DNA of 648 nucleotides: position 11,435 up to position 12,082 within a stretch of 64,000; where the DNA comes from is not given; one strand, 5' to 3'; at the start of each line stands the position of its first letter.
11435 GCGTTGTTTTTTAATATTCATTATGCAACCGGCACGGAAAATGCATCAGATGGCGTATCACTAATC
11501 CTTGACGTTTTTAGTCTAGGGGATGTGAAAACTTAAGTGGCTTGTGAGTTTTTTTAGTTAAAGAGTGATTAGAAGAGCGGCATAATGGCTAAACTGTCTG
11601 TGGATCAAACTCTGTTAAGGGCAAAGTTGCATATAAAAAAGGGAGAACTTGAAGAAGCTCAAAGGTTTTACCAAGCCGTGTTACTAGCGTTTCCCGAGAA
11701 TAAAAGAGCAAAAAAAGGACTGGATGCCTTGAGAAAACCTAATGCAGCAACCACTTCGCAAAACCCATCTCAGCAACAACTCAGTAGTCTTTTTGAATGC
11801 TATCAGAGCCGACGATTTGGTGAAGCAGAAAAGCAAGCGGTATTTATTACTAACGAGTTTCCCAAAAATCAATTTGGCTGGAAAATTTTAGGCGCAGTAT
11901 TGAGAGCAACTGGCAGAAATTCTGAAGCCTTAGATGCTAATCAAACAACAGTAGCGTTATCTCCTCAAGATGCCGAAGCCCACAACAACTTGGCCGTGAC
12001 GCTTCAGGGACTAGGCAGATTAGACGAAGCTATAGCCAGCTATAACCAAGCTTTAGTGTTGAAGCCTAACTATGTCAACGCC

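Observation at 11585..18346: Two TPR-methyltransferases inside the flagellar locus share a targeting-type N-terminus but carry different catalytic domains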

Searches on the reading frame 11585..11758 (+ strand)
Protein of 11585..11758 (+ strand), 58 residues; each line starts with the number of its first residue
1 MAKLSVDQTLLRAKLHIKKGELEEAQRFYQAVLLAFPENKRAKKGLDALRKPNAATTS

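Call 84: search_protein_families(library=pfam, proteins=[window:11585-11758:+], max_evalue=1)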
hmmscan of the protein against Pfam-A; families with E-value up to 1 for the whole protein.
window:11585-11758:+ (58 aa): 13 families
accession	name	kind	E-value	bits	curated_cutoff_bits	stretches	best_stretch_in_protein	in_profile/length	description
PF07719.23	TPR_2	-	0.00043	20.6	27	1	11-39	6-34/34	Tetratricopeptide repeat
PF14559.12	TPR_19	-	0.00055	20.7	25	1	11-44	30-63/68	Tetratricopeptide repeat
PF13428.12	TPR_14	-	0.0021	19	23.5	1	9-44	4-39/44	Tetratricopeptide repeat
PF13432.12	TPR_16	-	0.0041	18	32.7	1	10-46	1-37/65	Tetratricopeptide repeat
PF13181.12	TPR_8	-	0.013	16.1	25.7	1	11-38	6-33/34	Tetratricopeptide repeat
PF13174.12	TPR_6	-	0.026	15.6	26.3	1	10-38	4-32/33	Tetratricopeptide repeat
PF00515.34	TPR_1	-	0.048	13.9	27.8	1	12-39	7-34/34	Tetratricopeptide repeat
PF11482.13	DUF3208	-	0.059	14.2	25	1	17-50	46-79/108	Protein of unknown function (DUF3208)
PF12583.14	TPPII_C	-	0.061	14.3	27.7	1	16-41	25-50/69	Tripeptidyl peptidase II, C-terminal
PF14863.12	Alkyl_sulf_dimr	-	0.064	14.1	26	1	6-45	69-108/139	Alkyl sulfatase dimerisation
PF13176.12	TPR_7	-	0.093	13.3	27.9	1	13-33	6-26/36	Tetratricopeptide repeat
PF14853.12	Fis1_TPR_C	-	0.11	13.2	25.3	1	16-43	11-38/53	Fis1 C-terminal tetratricopeptide repeat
PF17798.6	TRIF-NTD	-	0.12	13.1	23.1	1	11-55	26-70/157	TRIF N-terminal domain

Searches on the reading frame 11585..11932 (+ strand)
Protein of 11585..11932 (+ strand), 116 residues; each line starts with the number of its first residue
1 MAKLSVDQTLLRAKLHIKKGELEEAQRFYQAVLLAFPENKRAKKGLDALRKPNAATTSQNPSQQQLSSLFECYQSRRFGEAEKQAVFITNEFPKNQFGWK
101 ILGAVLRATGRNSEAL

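Call 36: find_homologous_proteins(query=A1, max_evalue=0.001)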
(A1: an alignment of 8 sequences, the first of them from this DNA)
Query A1 (8 sequences) (116 aa, profile of the alignment): 487 proteins with E <= 0.001 among 4326 candidates; the best 120 are listed.
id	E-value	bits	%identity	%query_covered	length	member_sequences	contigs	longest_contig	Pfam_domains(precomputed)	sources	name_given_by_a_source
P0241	7.8e-36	140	45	80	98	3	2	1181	PF19955.6,PF13428.13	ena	-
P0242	9.9e-36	140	45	100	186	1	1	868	PF10602.16,PF13431.13,PF23914.2,PF13414.13,PF25058.2,PF01535.27,PF13176.13,PF13428.13,PF13374.13,PF14559.13,PF24575.2,PF13371.13,PF00515.35,PF13424.13,PF21033.5,PF13432.13,PF26154.2,PF13181.13,PF07719.24,PF13174.13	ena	-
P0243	3.4e-35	138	44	96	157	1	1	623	PF13431.13,PF23914.2,PF13414.13,PF13428.13,PF14559.13,PF24575.2,PF00515.35,PF13424.13,PF13432.13,PF13181.13,PF07719.24,PF13174.13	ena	-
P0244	4.4e-35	138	63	95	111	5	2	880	PF14559.13,PF13432.13,PF13428.13,PF07719.24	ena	-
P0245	8.5e-35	137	46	100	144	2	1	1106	PF14559.13,PF13414.13,PF25058.2,PF00515.35,PF13424.13,PF13432.13,PF13428.13,PF13181.13,PF07719.24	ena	-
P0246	9.2e-35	137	43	100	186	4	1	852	PF13431.13,PF23914.2,PF13414.13,PF25058.2,PF01535.27,PF13176.13,PF19955.6,PF13428.13,PF13374.13,PF14559.13,PF24575.2,PF13371.13,PF00515.35,PF13424.13,PF21033.5,PF13432.13,PF13429.13,PF13181.13,PF07719.24,PF13174.13,PF20308.5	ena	-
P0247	1.4e-34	136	59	100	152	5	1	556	PF14559.13,PF13431.13,PF13414.13,PF00515.35,PF13424.13,PF13432.13,PF13428.13,PF13181.13,PF07719.24,PF13374.13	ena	-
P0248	1.9e-34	136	47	100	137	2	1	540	PF00515.35,PF13424.13,PF13432.13,PF13428.13,PF07719.24,PF13174.13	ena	-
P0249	2.5e-34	135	61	82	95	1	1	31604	PF14559.13,PF13428.13,PF07719.24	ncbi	-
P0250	4.1e-34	135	61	100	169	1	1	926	PF14559.13,PF13432.13,PF13428.13,PF07719.24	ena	-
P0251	4.1e-34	135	62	63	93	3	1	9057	PF13432.13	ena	-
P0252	5.0e-34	134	56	75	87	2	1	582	-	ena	-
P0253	7.3e-34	134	53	77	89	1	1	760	PF13428.13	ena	-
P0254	7.7e-34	134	60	88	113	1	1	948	PF13428.13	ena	-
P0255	8.3e-34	134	49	99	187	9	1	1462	PF13431.13,PF23914.2,PF13414.13,PF13176.13,PF13428.13,PF13374.13,PF14559.13,PF24575.2,PF00515.35,PF13424.13,PF13432.13,PF13181.13,PF07719.24,PF13174.13,PF20308.5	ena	-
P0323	8.4e-29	118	46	84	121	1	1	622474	PF13428.13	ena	-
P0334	2.7e-28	116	52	63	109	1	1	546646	-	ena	-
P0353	2.6e-27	113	58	94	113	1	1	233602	-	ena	-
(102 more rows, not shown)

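Call 37: find_related_loci(query=A1, collection=genome_contigs, flank=10000)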
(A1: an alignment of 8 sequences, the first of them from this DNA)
Query A1 (116 aa) in genome_contigs; peptide patterns used: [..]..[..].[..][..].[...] (x = any residue, [..] = any of these).
301 stretches matched a pattern; 13 encode a relative of the query (tblastn E <= 1e-3); 13 distinct loci.
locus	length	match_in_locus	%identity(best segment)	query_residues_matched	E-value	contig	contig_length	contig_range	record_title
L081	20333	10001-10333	47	1-111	8e-30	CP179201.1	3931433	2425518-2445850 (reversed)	Rhodobacteraceae bacterium nBUS_22 chromosome, complete genome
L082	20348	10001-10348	43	1-116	2e-25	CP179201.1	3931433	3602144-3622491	Rhodobacteraceae bacterium nBUS_22 chromosome, complete genome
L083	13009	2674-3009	44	5-116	2e-21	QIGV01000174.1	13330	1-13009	MAG: Gammaproteobacteria bacterium isolate SZUA-140 Ga0063293_10004383, whole genome shotgun sequence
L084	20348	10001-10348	36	1-116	6e-21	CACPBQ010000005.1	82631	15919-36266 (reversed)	MAG: Rhodobacteraceae bacterium isolate AH-326-L19 genome assembly, contig: AH-326-L19_NODE_5, whole genome shotgun sequ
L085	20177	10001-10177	59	58-116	1e-20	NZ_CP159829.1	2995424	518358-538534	Candidatus Njordibacter sp. Uisw_058 chromosome, complete genome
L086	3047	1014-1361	34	1-116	3e-18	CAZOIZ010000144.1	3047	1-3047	MAG TPA_asm: uncultured Rhodobacterales bacterium isolate binchicken_co76_478 genome assembly, contig: NODE_44707_length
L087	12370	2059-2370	38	4-105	2e-17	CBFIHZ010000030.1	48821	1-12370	MAG: uncultured Rhodobacteraceae bacterium isolate Co_bin_853_permissive genome assembly, contig: Co_bin_853_permissive_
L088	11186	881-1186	35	6-105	7e-15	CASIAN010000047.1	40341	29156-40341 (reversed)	MAG: uncultured Rhodobacteraceae bacterium isolate FRAM_WSC20_S26_BML_bin_30_1 genome assembly, contig: FRAM_WSC20_S26_B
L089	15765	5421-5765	32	4-116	1e-14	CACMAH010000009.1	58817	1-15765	MAG: uncultured Alphaproteobacteria bacterium isolate AG-891-A21 genome assembly, contig: AG-891-A21_NODE_9, whole genom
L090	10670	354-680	32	4-116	1e-14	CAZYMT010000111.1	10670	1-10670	MAG TPA_asm: uncultured Rhodobacterales bacterium isolate binchicken_co67_246 genome assembly, contig: NODE_6776_length_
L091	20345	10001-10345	30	4-116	1e-11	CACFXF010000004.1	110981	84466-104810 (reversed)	uncultured Alphaproteobacteria bacterium isolate AG-414-O15 genome assembly, contig: AG-414-O15_NODE_4, whole genome sho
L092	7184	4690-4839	44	1-50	3e-8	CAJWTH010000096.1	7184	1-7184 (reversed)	MAG TPA_asm: uncultured Planktomarina sp. isolate ERR599035_bin.13_MetaBAT_v2.12.1_MAG genome assembly, contig: NODE_401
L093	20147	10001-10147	47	2-50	8e-7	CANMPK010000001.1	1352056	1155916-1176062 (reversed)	uncultured Rhodobacteraceae bacterium isolate 4-2064-3Z.fasta genome assembly, contig: NODE_1, whole genome shotgun sequ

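Call 41: search_protein_families(library=pfam, proteins=[L081:11654-13153:+, L082:10859-11908:+, L083:3784-4833:+, L084:10760-11809:+, L087:3157-4206:+, L089:5868-6617:+, L090:1464-2513:+, L092:5500-6549:+, L093:10541-11590:+], max_evalue=0.001)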
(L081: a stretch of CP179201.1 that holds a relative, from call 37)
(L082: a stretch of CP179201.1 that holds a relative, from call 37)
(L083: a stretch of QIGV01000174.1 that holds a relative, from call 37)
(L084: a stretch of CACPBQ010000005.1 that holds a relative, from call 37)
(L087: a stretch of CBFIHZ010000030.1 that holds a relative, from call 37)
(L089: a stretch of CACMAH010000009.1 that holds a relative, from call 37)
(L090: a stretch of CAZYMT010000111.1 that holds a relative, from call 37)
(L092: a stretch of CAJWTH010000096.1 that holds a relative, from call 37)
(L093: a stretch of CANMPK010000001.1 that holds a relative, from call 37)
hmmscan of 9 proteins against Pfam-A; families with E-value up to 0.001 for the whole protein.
L081:11654-13153:+ (500 aa): 28 families (the best 25 are shown)
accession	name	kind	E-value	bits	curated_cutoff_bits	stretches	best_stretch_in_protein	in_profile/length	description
PF13414.12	TPR_11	-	2.1e-59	197.4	26.8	5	62-103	1-42/42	TPR repeat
PF00515.34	TPR_1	-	3e-50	166.5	27.8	4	21-54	1-34/34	Tetratricopeptide repeat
PF13469.12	Sulfotransfer_3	-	3e-42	145.8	27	1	265-445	1-216/216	Sulfotransferase family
PF13181.12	TPR_8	-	2.3e-41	136.8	25.7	4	55-88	1-34/34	Tetratricopeptide repeat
PF07719.23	TPR_2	-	1.1e-39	131.7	27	4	21-54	1-34/34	Tetratricopeptide repeat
PF13424.12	TPR_12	-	5.2e-38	129.5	30.1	4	20-85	2-75/77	Tetratricopeptide repeat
PF13431.12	TPR_17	-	3e-32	108.6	24.4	4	43-76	1-34/34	Tetratricopeptide repeat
PF14559.12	TPR_19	-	3.4e-24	85.4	25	4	33-91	3-61/68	Tetratricopeptide repeat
PF13432.12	TPR_16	-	1.3e-23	83.5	32.7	2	61-122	3-64/65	Tetratricopeptide repeat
PF13428.12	TPR_14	-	5.8e-20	70.2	23.5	1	22-62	2-42/44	Tetratricopeptide repeat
PF13374.12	TPR_10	-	1.9e-17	63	27.5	1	21-49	2-30/42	Tetratricopeptide repeat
PF13176.12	TPR_7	-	3.7e-17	61.3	27.9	0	23-56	1-34/36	Tetratricopeptide repeat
PF00685.33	Sulfotransfer_1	-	5.4e-16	59.2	22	1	264-478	2-232/255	Sulfotransferase domain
PF13371.12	TPR_9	-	4.4e-13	49.5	35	2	30-91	4-65/73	Tetratricopeptide repeat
PF24575.1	TPR_Slam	-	7.1e-10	39.7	35.2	0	130-160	54-84/104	Surface lipoprotein assembly modifier, N-terminal TPR repeats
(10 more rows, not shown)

L082:10859-11908:+ (350 aa): 4 families
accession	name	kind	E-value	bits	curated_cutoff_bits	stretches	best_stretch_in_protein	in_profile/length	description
PF13469.12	Sulfotransfer_3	-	2.9e-42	145.8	27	1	122-302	1-216/216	Sulfotransferase family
PF00685.33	Sulfotransfer_1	-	9.6e-16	58.4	22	1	121-346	2-244/255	Sulfotransferase domain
PF13414.12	TPR_11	-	0.00024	21.2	26.8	1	2-20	16-34/42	TPR repeat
PF17784.7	Sulfotransfer_4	-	0.00071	19.9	22.8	0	123-239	2-113/215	Sulfotransferase domain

L083:3784-4833:+ (350 aa): 1 family
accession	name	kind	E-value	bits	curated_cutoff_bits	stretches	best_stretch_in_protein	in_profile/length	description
PF13844.12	Glyco_transf_41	-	1.1e-75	255.4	25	2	138-318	358-538/543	Glycosyl transferase family 41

L084:10760-11809:+ (350 aa): 2 families
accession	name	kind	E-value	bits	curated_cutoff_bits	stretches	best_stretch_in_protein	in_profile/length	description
PF13469.12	Sulfotransfer_3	-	3.2e-40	139.1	27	1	121-301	1-216/216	Sulfotransferase family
PF00685.33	Sulfotransfer_1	-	7.9e-13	48.8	22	1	121-323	3-207/255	Sulfotransferase domain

L087:3157-4206:+ (350 aa): 1 family
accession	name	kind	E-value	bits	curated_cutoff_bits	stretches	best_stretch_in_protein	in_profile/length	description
PF13844.12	Glyco_transf_41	-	2.4e-70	237.8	25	2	126-323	345-542/543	Glycosyl transferase family 41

L089:5868-6617:+ (250 aa): 41 families (the best 25 are shown)
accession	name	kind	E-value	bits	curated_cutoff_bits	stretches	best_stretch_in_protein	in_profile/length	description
PF13414.12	TPR_11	-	8.9e-72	237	26.8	7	21-62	1-42/42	TPR repeat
PF00515.34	TPR_1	-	2.8e-65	214.1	27.8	6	184-217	1-34/34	Tetratricopeptide repeat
PF07719.23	TPR_2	-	2.7e-52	171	27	6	184-216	1-33/34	Tetratricopeptide repeat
PF13424.12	TPR_12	-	1.6e-51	172.8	30.1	6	48-112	3-75/77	Tetratricopeptide repeat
PF13431.12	TPR_17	-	3.5e-50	164.6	24.4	6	172-204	1-33/34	Tetratricopeptide repeat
PF13181.12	TPR_8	-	4.6e-44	145.3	25.7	5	48-81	1-34/34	Tetratricopeptide repeat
PF14559.12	TPR_19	-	2.7e-37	127.4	25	4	60-121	3-63/68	Tetratricopeptide repeat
PF13432.12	TPR_16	-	3.3e-36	123.7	32.7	5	20-80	3-63/65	Tetratricopeptide repeat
PF13374.12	TPR_10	-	3.5e-31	106.7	27.5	3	189-213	7-31/42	Tetratricopeptide repeat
PF13176.12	TPR_7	-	3.1e-27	92.7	27.9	1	186-216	1-31/36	Tetratricopeptide repeat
PF13428.12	TPR_14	-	9.2e-25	85.1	23.5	1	185-225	2-42/44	Tetratricopeptide repeat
PF23914.1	TPR_CcmH_CycH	-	1.5e-17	64.4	42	1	5-114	41-153/158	Cytochrome c-type biogenesis protein H TPR domain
PF13174.12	TPR_6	-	1.8e-17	63.1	26.3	0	185-216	1-32/33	Tetratricopeptide repeat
PF13371.12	TPR_9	-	2.1e-16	60.1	35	1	163-216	8-61/73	Tetratricopeptide repeat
PF24575.1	TPR_Slam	-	7.6e-15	55.7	35.2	0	89-135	54-100/104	Surface lipoprotein assembly modifier, N-terminal TPR repeats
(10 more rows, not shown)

L090:1464-2513:+ (350 aa): 1 family
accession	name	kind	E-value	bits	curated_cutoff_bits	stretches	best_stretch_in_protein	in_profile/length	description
PF13844.12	Glyco_transf_41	-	1e-79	268.7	25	2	135-319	358-542/543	Glycosyl transferase family 41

L092:5500-6549:+ (350 aa): 7 families
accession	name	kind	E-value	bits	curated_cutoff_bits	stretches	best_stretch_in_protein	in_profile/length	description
PF13414.12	TPR_11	-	1.9e-11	43.9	26.8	1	11-44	7-40/42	TPR repeat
PF00515.34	TPR_1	-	5.4e-08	32.8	27.8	1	1-31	4-34/34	Tetratricopeptide repeat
PF07719.23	TPR_2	-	0.00012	22.3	27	0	1-31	4-34/34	Tetratricopeptide repeat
PF13431.12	TPR_17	-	0.00014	22.3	24.4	0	21-50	2-31/34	Tetratricopeptide repeat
PF13181.12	TPR_8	-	0.0002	21.7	25.7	0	1-31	4-34/34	Tetratricopeptide repeat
PF13424.12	TPR_12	-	0.00061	20.4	30.1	0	1-28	48-75/77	Tetratricopeptide repeat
PF14559.12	TPR_19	-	0.00077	20.2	25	0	11-50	4-43/68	Tetratricopeptide repeat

L093:10541-11590:+ (350 aa): 2 families
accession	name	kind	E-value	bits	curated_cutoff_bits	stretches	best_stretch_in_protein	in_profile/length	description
PF13469.12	Sulfotransfer_3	-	4.6e-35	122.3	27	1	112-298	1-216/216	Sulfotransferase family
PF00685.33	Sulfotransfer_1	-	1.2e-06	28.6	22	1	114-297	4-184/255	Sulfotransferase domain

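Call 96: find_encoding_contigs(protein=P0323, flank=10000, max_places=2)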
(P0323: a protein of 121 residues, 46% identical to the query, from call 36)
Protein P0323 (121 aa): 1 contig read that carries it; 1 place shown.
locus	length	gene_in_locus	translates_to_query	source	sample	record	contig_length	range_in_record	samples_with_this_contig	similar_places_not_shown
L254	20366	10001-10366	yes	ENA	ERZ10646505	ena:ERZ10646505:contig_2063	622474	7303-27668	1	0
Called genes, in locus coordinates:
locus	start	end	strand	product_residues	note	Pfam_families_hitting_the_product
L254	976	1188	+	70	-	-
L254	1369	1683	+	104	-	-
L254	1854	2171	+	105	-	PF00589:Phage_integrase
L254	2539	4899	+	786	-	-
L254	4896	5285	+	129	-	PF19662:DUF6165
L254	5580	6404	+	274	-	PF14659:Phage_int_SAM_3 (weak)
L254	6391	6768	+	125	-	-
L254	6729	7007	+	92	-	-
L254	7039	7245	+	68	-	-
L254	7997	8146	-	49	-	-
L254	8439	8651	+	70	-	-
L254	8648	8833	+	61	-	-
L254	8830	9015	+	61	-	-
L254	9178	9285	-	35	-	-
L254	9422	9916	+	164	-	PF00589:Phage_integrase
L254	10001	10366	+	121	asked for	PF13428:TPR_14 (faint)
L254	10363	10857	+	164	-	-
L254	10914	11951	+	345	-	PF00515:TPR_1, PF07719:TPR_2 (weak), PF13181:TPR_8 (weak), PF13414:TPR_11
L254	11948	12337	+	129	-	PF19662:DUF6165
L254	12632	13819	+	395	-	PF14659:Phage_int_SAM_3 (faint), PF00589:Phage_integrase (weak)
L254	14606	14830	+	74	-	-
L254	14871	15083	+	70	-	-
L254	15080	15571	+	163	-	-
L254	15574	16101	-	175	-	-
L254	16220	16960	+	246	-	-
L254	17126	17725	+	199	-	PF00589:Phage_integrase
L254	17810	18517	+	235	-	-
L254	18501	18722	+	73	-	PF00515:TPR_1, PF07719:TPR_2, PF13181:TPR_8, PF13424:TPR_12, PF13432:TPR_16, PF13414:TPR_11, PF14559:TPR_19, PF13431:TPR_17, +14 more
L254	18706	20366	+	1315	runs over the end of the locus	PF00515:TPR_1, PF07719:TPR_2, PF13181:TPR_8, PF13414:TPR_11, PF13424:TPR_12, PF13432:TPR_16, PF14559:TPR_19, PF00515:TPR_1, +129 more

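Call 97: find_encoding_contigs(protein=P0334, flank=10000, max_places=2)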
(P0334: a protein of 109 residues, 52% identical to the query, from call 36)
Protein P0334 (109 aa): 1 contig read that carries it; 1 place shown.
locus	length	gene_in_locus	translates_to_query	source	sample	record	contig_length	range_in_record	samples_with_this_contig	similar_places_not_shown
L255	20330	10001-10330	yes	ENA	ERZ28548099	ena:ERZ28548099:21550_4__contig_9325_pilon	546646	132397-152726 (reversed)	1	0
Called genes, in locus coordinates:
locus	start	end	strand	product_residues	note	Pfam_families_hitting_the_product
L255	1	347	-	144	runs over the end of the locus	PF00202:Aminotran_3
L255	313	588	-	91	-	-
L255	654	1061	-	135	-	-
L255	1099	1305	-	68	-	-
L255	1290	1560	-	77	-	PF01636:APH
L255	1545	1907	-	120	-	-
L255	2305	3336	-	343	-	PF02080:TrkA_C (weak), PF03600:CitMHS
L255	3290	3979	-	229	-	PF03600:CitMHS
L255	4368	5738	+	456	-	-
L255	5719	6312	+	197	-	-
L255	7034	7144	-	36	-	-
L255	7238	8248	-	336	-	-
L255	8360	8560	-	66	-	-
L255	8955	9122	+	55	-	-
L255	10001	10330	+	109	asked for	-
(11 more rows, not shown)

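Call 98: find_encoding_contigs(protein=P0353, flank=10000, max_places=2)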
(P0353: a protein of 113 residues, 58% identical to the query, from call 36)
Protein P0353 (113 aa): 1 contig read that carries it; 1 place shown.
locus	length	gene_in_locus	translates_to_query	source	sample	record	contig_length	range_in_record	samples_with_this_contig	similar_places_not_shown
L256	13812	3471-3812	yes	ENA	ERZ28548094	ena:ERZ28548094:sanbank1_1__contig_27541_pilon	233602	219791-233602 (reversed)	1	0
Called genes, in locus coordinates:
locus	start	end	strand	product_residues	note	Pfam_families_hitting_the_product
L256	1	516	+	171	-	?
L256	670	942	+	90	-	-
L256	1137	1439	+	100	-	-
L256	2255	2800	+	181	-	-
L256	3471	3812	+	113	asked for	-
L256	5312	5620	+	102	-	PF13469:Sulfotransfer_3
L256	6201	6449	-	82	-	PF00691:OmpA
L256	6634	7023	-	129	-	-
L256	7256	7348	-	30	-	-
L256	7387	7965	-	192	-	PF01618:MotA_ExbB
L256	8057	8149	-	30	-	-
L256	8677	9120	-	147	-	-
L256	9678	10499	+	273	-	PF04963:Sigma54_CBD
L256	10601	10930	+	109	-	PF04552:Sigma54_DBD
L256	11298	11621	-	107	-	PF00027:cNMP_binding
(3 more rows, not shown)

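Call 101: search_protein_families(library=ncbifam, proteins=[L254:3700-4896:+], max_evalue=0.01)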
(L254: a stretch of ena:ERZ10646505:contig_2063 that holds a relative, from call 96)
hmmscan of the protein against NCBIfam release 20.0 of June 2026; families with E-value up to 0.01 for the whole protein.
L254:3700-4896:+ (399 aa): 23 families
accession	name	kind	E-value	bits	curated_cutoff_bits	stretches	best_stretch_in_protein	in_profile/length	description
NF033762.1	social_mot_Tgl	equivalog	1.8e-16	60.2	225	2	38-110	54-127/252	social motility TPR repeat lipoprotein Tgl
NF040959.1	MamA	equivalog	2.2e-14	53.4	200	2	5-78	129-202/204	magnetosome protein MamA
TIGR02521.1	type_IV_pilW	equivalog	4.5e-13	49.3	154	1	5-101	55-153/234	type IV pilus biogenesis/stability protein PilW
TIGR02917.1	PEP_TPR_lipo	equivalog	1.4e-10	39.8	312.2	1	3-101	147-245/899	XrtA/PEP-CTERM system TPR-repeat protein PrsT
NF008391.2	PRK11189.1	equivalog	2.9e-10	40.1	250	2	14-90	64-140/297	lipoprotein NlpI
NF033758.1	gliding_GltE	equivalog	5e-09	35.6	225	1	4-86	75-157/411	adventurous gliding motility TPR repeat lipoprotein GltE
NF033920.0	C39_PA2778_fam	equivalog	8.8e-09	35.1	150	1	2-80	177-255/255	PA2778 family cysteine peptidase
NF053607.1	CHU_0125_OmpA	equivalog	1.3e-06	27.3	620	1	1-79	39-117/639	CHU_0125 family OmpA-like outer membrane integrity protein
TIGR00990.1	3a0801s09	subfamily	3e-06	26.2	757.25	1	46-100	124-177/615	mitochondrial import receptor subunit TOM70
TIGR02552.1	LcrH_SycD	equivalog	9.9e-06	25.3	104.8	1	4-98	7-101/136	SycD/LcrH family type III secretion system chaperone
NF047507.1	TPR_BatC_Lepto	exception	2.2e-05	24.1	175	1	4-90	47-137/214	TPR repeat-containing protein BatC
NF008520.0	PRK11447.1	equivalog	3.2e-05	21.9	858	1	21-83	275-337/1157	cellulose synthase complex outer membrane protein BcsC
NF002725.1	PRK02603.1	equivalog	4.7e-05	23.5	143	1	14-89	34-112/173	photosystem I assembly protein Ycf3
NF053520.1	HK_Porph_FimS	equivalog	6.6e-05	21.4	600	1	17-85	126-200/618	sensor histidine kinase FimS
TIGR04510.1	mod_pep_cyc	subfamily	6.7e-05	21.6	400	0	55-126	404-473/814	putative peptide modification system cyclase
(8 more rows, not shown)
